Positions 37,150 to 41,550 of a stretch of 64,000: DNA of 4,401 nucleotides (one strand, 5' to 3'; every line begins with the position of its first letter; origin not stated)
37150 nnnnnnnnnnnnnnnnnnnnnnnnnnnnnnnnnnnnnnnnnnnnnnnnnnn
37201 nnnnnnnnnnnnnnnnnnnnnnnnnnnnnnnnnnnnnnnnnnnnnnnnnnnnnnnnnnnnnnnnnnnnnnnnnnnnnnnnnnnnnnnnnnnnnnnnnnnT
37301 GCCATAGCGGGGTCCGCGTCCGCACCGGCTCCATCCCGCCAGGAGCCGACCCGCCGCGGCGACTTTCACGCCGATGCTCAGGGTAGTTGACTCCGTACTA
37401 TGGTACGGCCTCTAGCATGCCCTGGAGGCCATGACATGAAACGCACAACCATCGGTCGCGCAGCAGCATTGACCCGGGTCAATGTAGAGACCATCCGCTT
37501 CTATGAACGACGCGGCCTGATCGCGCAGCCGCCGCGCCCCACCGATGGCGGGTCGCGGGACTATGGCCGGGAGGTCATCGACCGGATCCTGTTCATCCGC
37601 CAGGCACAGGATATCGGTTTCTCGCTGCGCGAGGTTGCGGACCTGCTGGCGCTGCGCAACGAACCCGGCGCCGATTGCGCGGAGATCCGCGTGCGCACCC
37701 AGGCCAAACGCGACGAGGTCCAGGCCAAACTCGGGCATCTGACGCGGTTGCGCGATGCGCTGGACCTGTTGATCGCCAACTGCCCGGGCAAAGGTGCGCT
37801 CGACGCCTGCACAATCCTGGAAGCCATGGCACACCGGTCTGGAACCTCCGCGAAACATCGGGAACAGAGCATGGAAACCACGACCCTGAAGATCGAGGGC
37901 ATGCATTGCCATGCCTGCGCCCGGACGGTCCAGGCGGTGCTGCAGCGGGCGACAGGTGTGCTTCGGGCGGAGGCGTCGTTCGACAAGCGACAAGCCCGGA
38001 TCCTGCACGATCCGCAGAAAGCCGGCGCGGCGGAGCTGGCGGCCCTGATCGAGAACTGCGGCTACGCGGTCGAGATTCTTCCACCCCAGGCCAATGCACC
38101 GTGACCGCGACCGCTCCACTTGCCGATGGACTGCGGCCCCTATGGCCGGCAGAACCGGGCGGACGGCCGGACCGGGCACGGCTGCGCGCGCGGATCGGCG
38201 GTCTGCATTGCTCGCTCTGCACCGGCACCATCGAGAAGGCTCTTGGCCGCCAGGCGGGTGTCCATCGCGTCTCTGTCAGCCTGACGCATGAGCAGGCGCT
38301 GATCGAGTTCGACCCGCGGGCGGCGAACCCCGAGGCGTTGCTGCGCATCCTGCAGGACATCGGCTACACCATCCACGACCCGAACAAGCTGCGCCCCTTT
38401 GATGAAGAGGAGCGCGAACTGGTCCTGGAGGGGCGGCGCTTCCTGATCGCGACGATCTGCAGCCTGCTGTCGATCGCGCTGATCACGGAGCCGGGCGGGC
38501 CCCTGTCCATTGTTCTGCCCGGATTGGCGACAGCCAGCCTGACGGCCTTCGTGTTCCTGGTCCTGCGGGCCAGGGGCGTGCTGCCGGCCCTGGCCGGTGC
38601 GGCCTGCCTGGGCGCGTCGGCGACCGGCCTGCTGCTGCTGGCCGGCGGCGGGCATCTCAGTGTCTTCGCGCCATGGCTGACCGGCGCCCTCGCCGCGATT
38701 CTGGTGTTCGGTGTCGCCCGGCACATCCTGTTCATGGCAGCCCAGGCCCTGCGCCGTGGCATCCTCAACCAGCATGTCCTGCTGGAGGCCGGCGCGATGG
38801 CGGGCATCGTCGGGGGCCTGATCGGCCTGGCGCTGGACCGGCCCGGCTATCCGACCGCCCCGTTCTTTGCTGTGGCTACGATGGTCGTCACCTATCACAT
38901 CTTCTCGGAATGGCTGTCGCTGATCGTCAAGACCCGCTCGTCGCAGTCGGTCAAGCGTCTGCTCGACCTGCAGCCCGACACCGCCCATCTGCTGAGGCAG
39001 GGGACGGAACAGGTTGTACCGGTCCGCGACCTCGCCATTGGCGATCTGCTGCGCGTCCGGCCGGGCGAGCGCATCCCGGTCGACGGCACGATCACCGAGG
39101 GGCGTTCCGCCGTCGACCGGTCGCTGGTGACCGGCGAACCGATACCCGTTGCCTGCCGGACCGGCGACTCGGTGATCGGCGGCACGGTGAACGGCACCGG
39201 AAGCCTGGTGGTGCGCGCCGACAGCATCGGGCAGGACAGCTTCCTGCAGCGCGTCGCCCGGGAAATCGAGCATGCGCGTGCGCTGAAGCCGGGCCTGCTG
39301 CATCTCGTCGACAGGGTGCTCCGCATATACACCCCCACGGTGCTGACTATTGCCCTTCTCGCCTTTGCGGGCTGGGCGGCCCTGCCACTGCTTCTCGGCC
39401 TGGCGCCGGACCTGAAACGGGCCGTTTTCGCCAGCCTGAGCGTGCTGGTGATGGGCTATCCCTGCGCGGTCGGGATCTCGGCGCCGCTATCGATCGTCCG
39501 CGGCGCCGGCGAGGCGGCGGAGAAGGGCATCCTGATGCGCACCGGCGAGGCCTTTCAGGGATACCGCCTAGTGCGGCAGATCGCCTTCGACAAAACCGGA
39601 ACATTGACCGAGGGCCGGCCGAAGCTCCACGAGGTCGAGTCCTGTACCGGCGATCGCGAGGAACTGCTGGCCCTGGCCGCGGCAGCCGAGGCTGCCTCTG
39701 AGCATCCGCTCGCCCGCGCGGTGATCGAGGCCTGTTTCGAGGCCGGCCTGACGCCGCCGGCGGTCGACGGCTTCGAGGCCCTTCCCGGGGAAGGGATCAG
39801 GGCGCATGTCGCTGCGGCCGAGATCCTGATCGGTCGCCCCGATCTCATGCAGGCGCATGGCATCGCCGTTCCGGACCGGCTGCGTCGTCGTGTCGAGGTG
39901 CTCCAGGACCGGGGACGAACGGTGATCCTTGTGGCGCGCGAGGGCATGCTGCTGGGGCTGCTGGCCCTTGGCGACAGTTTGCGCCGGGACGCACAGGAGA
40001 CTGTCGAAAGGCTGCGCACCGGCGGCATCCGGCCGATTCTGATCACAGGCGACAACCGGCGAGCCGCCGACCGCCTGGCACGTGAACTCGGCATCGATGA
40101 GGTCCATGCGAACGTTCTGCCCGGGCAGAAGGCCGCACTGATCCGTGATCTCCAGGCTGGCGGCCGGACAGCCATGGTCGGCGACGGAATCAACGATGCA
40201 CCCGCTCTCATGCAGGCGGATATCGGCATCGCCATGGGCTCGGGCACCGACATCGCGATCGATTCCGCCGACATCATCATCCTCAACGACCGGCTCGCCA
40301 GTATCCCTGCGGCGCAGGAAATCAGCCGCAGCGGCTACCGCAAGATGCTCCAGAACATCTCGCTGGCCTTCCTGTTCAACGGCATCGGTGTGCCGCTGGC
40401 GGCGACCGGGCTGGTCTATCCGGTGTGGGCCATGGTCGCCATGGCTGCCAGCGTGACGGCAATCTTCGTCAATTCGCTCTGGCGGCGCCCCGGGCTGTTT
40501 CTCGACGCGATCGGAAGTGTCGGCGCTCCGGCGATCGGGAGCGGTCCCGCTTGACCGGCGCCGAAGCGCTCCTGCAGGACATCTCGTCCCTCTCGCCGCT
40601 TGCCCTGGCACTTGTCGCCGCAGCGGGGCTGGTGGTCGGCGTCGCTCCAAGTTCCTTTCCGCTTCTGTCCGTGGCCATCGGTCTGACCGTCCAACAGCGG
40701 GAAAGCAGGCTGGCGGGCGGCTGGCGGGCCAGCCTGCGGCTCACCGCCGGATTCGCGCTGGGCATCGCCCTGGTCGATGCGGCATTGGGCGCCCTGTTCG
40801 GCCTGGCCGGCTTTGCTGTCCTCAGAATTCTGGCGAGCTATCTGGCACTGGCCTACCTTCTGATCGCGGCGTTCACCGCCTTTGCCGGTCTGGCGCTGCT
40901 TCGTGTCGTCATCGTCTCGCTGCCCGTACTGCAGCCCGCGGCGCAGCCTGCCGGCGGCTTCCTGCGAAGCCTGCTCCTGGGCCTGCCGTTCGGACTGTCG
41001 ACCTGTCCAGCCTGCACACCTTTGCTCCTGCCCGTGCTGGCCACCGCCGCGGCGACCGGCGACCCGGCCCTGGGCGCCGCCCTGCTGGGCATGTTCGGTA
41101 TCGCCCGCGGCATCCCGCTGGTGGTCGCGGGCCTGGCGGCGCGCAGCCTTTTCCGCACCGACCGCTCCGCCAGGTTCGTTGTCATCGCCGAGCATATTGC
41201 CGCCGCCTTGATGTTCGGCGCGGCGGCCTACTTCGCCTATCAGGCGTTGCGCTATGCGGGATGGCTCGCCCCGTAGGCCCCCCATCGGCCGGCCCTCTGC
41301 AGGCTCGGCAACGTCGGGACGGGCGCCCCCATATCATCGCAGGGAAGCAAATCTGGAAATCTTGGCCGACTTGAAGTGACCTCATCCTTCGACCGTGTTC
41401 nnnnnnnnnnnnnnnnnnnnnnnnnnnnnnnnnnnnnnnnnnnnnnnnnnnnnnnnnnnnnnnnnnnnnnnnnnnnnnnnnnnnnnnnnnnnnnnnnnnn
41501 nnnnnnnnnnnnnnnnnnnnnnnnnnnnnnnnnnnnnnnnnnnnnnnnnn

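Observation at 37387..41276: Mer-operator/MerR-controlled P-type ATPase unit without any merA/T/P: candidate new soft-metal efflux module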

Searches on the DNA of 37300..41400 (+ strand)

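Call 14: search_dna_similar(query=window:37300-41400:+, collection=plasmids, mode=distant, max_rows=25)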
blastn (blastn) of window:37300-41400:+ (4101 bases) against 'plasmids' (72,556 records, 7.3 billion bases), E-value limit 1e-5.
Records with a match: 1269; places in all: 1698; records where one place covers at least 80% of the query: 0.
Best place of each record, by identity: 80-90% 44; 60-80% 1225.
By first word of the organism name: Rhizobium 142; Ralstonia 140; Sinorhizobium 113; Rhodococcus 56; Pseudosulfitobacter 39; Pseudomonas 33; Sphingobium 32; Paracoccus 32; Azospirillum 28; Shinella 24; and 209 more.
By predicted mobility (MOB-suite, as given by PLSDB): non-mobilizable 650; mobilizable 331; conjugative 288.
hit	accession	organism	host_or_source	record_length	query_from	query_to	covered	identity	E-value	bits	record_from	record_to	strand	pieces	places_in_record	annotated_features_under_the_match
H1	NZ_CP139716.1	Thalassobaculum sp. OXR-137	Bacterial Culture,hydrothermal vent ...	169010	190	3224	70%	71.7%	0e+0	1470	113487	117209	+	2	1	cation-translocating P-type ATPase | hypothetical protein | MerR family transcriptional regulator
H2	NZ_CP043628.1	Methylobacterium aquaticum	Prosopis cineraria,pure bacterial ...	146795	853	3213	58%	70.3%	0e+0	1022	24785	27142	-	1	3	cation-translocating P-type ATPase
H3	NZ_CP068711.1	Burkholderia thailandensis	soil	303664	886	3212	57%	68.5%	0e+0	792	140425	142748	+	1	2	cation-translocating P-type ATPase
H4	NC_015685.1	Afipia carboxidovorans OM5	-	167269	886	3224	57%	67.8%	0e+0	708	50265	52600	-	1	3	cation-translocating P-type ATPase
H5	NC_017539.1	Afipia carboxidovorans OM4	-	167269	886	3224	57%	67.8%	0e+0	708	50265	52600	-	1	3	cation-translocating P-type ATPase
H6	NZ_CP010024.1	Paraburkholderia fungorum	Microbial isolate culture,White-rot ...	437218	886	3213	57%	67.9%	0e+0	746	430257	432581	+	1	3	cation-translocating P-type ATPase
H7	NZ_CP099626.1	Paraburkholderia fungorum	Arabidopsis thaliana,pure culture,leaf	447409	886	3213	57%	67.9%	0e+0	746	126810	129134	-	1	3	cation-translocating P-type ATPase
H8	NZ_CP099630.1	Paraburkholderia fungorum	Arabidopsis thaliana,pure culture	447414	886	3213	57%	67.9%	0e+0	746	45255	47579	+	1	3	cation-translocating P-type ATPase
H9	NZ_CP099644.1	Paraburkholderia fungorum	Arabidopsis thaliana,pure culture,leaf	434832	886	3213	57%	67.9%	0e+0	746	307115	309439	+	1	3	cation-translocating P-type ATPase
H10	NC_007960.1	Nitrobacter hamburgensis X14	-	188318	886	3224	57%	67.3%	0e+0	664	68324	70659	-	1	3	cation-translocating P-type ATPase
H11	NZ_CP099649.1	Paraburkholderia fungorum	Arabidopsis thaliana,pure culture,leaf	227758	886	3213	57%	67.2%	0e+0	664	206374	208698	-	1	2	cation-translocating P-type ATPase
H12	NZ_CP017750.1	Cupriavidus sp. USMAA2-4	cell culture,Sungai Pinang, Penang, ...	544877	886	3183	50%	67.8%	2e-144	664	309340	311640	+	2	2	cation-translocating P-type ATPase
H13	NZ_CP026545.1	Cupriavidus metallidurans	single cell,soil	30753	886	3183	50%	67.8%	5e-138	637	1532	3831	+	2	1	none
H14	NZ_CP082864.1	Cupriavidus pauculus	-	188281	886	2769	46%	68.7%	0e+0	670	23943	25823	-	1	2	none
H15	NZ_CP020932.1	Marinobacter salarius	Skeletonema marinoi strain RO5AC,Cell ...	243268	1403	3221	33%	70.6%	1e-88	591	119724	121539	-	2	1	cation-translocating P-type ATPase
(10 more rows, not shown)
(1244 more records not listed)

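Call 15: get_annotated_region(hit=H1, flank=6000)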
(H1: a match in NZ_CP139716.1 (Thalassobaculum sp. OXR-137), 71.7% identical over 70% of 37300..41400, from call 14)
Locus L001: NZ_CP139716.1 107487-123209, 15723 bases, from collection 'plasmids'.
description: Thalassobaculum sp. OXR-137 plasmid unnamed01, complete sequence
organism: Thalassobaculum sp. OXR-137 (NCBI taxid 3100173)
taxonomy: Bacteria; Pseudomonadota; Alphaproteobacteria; Rhodospirillales; Thalassobaculaceae; Thalassobaculum; Thalassobaculum sp. OXR-137
host: -; source: Bacterial Culture,hydrothermal vent plume; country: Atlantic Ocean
typing (MOB-suite, as given by PLSDB): mobilizable; relaxase MOBQ
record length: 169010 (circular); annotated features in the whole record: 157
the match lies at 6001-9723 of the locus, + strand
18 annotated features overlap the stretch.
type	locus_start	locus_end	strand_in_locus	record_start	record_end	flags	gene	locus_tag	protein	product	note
CDS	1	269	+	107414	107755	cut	-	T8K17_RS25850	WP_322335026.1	hypothetical protein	-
CDS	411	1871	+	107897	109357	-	-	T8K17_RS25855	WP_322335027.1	multicopper oxidase family protein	-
CDS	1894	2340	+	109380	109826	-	-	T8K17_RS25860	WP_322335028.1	DUF411 domain-containing protein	-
CDS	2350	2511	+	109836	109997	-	-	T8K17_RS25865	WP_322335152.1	hypothetical protein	-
CDS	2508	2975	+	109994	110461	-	-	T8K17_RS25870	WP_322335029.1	c-type cytochrome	-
CDS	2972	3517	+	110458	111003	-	-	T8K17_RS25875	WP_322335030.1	TlpA disulfide reductase family protein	-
CDS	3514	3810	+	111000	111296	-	-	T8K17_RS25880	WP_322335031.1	hypothetical protein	-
CDS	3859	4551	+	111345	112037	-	-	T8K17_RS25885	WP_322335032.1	SCO family protein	-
CDS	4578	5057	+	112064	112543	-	-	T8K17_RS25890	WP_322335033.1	hypothetical protein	-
CDS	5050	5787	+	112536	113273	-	-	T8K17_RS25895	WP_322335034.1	cytochrome c biogenesis protein CcdA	GO:0017004 - cytochrome complex assembly [Evidence IEA]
CDS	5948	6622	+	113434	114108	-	-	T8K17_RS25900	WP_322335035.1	MerR family transcriptional regulator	GO:0006355 - regulation of DNA-templated transcription [Evidence IEA]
CDS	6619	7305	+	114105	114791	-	-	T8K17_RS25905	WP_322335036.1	hypothetical protein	-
CDS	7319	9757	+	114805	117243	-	-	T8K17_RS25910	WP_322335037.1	cation-translocating P-type ATPase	-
CDS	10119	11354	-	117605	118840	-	-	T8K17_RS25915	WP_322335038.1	adenylate/guanylate cyclase domain-containing protein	-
CDS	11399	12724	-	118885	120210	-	-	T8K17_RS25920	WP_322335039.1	APC family permease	-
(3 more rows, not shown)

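Call 16: get_annotated_region(hit=H4, flank=6000)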
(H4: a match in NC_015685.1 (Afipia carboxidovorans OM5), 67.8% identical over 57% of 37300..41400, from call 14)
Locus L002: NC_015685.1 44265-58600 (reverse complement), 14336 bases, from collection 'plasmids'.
description: Afipia carboxidovorans OM5 plasmid pOC167, complete sequence
organism: Afipia carboxidovorans OM5 (NCBI taxid 504832)
taxonomy: Bacteria; Pseudomonadota; Alphaproteobacteria; Hyphomicrobiales; Nitrobacteraceae; Afipia; Afipia carboxidovorans; Afipia carboxidovorans OM5
host: -; source: -; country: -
typing (MOB-suite, as given by PLSDB): conjugative; replicon rep_cluster_470; relaxase MOBP; mating-pair formation MPF_T
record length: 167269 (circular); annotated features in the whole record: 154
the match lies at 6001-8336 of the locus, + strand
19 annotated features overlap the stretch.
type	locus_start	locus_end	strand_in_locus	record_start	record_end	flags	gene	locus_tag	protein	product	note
CDS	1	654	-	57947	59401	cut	merA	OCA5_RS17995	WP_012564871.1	mercury(II) reductase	-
CDS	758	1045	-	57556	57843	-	-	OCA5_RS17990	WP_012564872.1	heavy-metal-associated domain-containing protein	-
CDS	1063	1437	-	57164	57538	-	-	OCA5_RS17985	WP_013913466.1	mercuric transporter MerT family protein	-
CDS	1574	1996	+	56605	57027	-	-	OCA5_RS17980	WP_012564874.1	helix-turn-helix domain-containing protein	-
CDS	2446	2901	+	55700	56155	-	-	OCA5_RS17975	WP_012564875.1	hypothetical protein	-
CDS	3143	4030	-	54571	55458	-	-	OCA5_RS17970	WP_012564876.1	cation diffusion facilitator family transporter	-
CDS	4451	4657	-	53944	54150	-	-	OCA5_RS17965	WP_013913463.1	hypothetical protein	-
CDS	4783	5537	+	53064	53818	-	-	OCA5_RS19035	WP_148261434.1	IS5 family transposase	-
CDS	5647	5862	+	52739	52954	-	-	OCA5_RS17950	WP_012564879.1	heavy-metal-associated domain-containing protein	-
CDS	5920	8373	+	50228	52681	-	-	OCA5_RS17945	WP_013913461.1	cation-translocating P-type ATPase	-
CDS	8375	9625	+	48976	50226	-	-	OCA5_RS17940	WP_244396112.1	MFS transporter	GO:0055085 - transmembrane transport [Evidence IEA]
CDS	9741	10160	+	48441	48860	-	-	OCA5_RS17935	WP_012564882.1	heavy metal-responsive transcriptional regulator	-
CDS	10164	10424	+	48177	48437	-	-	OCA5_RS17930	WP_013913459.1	thioredoxin family protein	-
CDS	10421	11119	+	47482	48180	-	-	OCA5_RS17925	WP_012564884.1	cytochrome c biogenesis protein CcdA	GO:0017004 - cytochrome complex assembly [Evidence IEA]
CDS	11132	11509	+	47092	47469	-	-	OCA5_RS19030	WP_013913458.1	mercuric transporter MerT family protein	-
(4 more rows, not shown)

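Call 17: get_annotated_region(hit=H3, flank=6000)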
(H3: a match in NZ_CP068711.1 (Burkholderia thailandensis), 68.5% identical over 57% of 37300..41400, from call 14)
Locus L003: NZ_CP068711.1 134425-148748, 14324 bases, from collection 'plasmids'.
description: Burkholderia thailandensis strain AW34-19p plasmid p1, complete sequence
organism: Burkholderia thailandensis (NCBI taxid 57975)
taxonomy: Bacteria; Pseudomonadota; Betaproteobacteria; Burkholderiales; Burkholderiaceae; Burkholderia; Burkholderia thailandensis
host: -; source: soil; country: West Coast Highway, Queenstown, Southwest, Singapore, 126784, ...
typing (MOB-suite, as given by PLSDB): non-mobilizable; mating-pair formation MPF_F
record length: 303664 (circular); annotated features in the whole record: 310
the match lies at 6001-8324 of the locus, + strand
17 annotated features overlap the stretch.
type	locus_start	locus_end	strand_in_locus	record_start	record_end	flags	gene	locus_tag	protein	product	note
CDS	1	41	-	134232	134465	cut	merE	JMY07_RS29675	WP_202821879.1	broad-spectrum mercury transporter MerE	-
CDS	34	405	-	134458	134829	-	merD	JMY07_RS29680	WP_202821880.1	mercuric resistance transcriptional repressor MerD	-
CDS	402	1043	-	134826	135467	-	merB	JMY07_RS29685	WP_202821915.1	organomercurial lyase MerB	GO:0018942 - organometal metabolic process [Evidence IEA]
CDS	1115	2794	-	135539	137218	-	merA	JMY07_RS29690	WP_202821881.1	mercury(II) reductase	-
CDS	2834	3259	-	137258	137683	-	merC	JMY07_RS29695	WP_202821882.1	organomercurial transporter MerC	-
CDS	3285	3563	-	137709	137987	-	merP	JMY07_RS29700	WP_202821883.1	mercury resistance system periplasmic binding protein MerP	-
CDS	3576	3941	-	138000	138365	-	merT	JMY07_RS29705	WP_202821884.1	mercuric ion transporter MerT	-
CDS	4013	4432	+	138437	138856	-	merR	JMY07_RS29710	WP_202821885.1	Hg(II)-responsive transcriptional regulator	-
CDS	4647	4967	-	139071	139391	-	-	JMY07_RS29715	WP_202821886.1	DUF4148 domain-containing protein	-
CDS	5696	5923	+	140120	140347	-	-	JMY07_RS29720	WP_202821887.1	hypothetical protein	-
CDS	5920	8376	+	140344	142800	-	-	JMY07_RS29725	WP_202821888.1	cation-translocating P-type ATPase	-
CDS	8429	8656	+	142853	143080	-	-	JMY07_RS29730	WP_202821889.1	heavy-metal-associated domain-containing protein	-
CDS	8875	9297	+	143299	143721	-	-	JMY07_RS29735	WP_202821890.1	heavy metal-responsive transcriptional regulator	-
CDS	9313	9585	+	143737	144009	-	-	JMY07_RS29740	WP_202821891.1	thioredoxin family protein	-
CDS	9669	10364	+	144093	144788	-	-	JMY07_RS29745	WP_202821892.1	cytochrome c biogenesis protein CcdA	GO:0017004 - cytochrome complex assembly [Evidence IEA]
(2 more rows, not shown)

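Call 22: get_annotated_region(hit=H10, flank=7000)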
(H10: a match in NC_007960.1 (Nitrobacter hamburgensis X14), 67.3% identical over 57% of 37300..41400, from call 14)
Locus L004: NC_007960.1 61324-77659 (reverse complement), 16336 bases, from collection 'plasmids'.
description: Nitrobacter hamburgensis X14 plasmid 2, complete sequence
organism: Nitrobacter hamburgensis X14 (NCBI taxid 323097)
taxonomy: Bacteria; Pseudomonadota; Alphaproteobacteria; Hyphomicrobiales; Nitrobacteraceae; Nitrobacter; Nitrobacter hamburgensis; Nitrobacter hamburgensis X14
host: -; source: -; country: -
typing (MOB-suite, as given by PLSDB): conjugative; replicon rep_cluster_1954; relaxase MOBP; mating-pair formation MPF_T
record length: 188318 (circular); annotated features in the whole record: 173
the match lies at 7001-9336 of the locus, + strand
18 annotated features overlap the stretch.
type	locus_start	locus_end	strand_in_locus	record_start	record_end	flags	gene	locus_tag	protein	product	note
CDS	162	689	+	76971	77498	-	-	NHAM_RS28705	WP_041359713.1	arsenate reductase ArsC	-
CDS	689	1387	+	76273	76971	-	-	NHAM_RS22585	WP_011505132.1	MIP/aquaporin family protein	GO:0055085 - transmembrane transport [Evidence IEA]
CDS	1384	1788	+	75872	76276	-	arsC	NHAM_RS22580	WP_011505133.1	arsenate reductase (glutaredoxin)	GO:0046685 - response to arsenic-containing substance [Evidence IEA]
CDS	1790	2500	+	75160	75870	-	arsH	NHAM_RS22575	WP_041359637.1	arsenical resistance protein ArsH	GO:0046685 - response to arsenic-containing substance [Evidence IEA]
CDS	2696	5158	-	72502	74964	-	-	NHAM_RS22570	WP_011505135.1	arsenate reductase (azurin) large subunit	-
CDS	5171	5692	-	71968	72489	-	-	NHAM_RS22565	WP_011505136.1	arsenate reductase (azurin) small subunit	-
CDS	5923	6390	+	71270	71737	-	-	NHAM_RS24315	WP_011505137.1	metalloregulator ArsR/SmtB family transcription factor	GO:0006355 - regulation of DNA-templated transcription [Evidence IEA]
CDS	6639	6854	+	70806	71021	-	-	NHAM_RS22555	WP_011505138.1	heavy-metal-associated domain-containing protein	-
CDS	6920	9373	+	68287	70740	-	-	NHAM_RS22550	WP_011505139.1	cation-translocating P-type ATPase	-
CDS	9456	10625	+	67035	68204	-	-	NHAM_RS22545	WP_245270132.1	MFS transporter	GO:0055085 - transmembrane transport [Evidence IEA]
CDS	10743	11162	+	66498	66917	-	-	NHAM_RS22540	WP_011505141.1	heavy metal-responsive transcriptional regulator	-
CDS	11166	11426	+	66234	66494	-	-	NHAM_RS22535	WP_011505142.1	thioredoxin family protein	-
CDS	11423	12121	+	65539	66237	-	-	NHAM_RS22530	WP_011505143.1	cytochrome c biogenesis protein CcdA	GO:0017004 - cytochrome complex assembly [Evidence IEA]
CDS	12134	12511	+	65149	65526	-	-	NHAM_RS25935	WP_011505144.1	mercuric transporter MerT family protein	-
CDS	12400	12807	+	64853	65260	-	-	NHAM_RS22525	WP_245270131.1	cation transporter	-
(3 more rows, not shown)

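Call 23: get_annotated_region(hit=H2, flank=7000)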
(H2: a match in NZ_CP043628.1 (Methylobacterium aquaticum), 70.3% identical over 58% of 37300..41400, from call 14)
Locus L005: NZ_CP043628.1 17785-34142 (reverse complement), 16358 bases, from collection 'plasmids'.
description: Methylobacterium aquaticum strain BG2 plasmid pMaqPC1, complete sequence
organism: Methylobacterium aquaticum (NCBI taxid 270351)
taxonomy: Bacteria; Pseudomonadota; Alphaproteobacteria; Hyphomicrobiales; Methylobacteriaceae; Methylobacterium; Methylobacterium aquaticum
host: -; source: Prosopis cineraria,pure bacterial culture,nodule; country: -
typing (MOB-suite, as given by PLSDB): non-mobilizable
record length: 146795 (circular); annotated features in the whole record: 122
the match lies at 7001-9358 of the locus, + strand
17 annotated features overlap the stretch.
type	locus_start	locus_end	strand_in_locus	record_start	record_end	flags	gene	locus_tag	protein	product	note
CDS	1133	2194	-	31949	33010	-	-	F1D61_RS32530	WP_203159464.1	tyrosine-type recombinase/integrase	GO:0015074 - DNA integration [Evidence IEA]; GO:0006310 - DNA recombination [Evidence IEA]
CDS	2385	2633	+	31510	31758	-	-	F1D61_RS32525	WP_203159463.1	AbrB/MazE/SpoVT family DNA-binding domain-containing protein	-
CDS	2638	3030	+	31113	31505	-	-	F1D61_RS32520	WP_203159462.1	type II toxin-antitoxin system VapC family toxin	-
CDS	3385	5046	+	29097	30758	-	-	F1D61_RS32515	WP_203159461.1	IS1182 family transposase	-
CDS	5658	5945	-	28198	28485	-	-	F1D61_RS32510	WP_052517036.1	hypothetical protein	-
CDS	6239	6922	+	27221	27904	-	-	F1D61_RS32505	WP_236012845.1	MerR family DNA-binding protein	-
CDS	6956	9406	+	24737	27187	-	-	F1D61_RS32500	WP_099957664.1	cation-translocating P-type ATPase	-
CDS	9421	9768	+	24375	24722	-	-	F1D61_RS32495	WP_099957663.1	heavy-metal-associated domain-containing protein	-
CDS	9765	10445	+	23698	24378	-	-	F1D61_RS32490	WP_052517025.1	cytochrome c biogenesis protein CcdA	GO:0017004 - cytochrome complex assembly [Evidence IEA]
CDS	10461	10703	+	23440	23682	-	-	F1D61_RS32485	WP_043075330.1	heavy metal-associated domain-containing protein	-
CDS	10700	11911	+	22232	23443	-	-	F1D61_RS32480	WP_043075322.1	MFS transporter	GO:0055085 - transmembrane transport [Evidence IEA]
CDS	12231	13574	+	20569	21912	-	-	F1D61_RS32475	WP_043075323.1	NAD(P)/FAD-dependent oxidoreductase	-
CDS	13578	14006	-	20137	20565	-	-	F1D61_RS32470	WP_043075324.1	helix-turn-helix domain-containing protein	-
CDS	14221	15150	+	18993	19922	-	-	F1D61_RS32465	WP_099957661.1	Virginiamycin B lyase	-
CDS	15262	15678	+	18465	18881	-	hisI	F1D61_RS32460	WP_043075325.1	phosphoribosyl-AMP cyclohydrolase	GO:0000105 - histidine biosynthetic process [Evidence IEA]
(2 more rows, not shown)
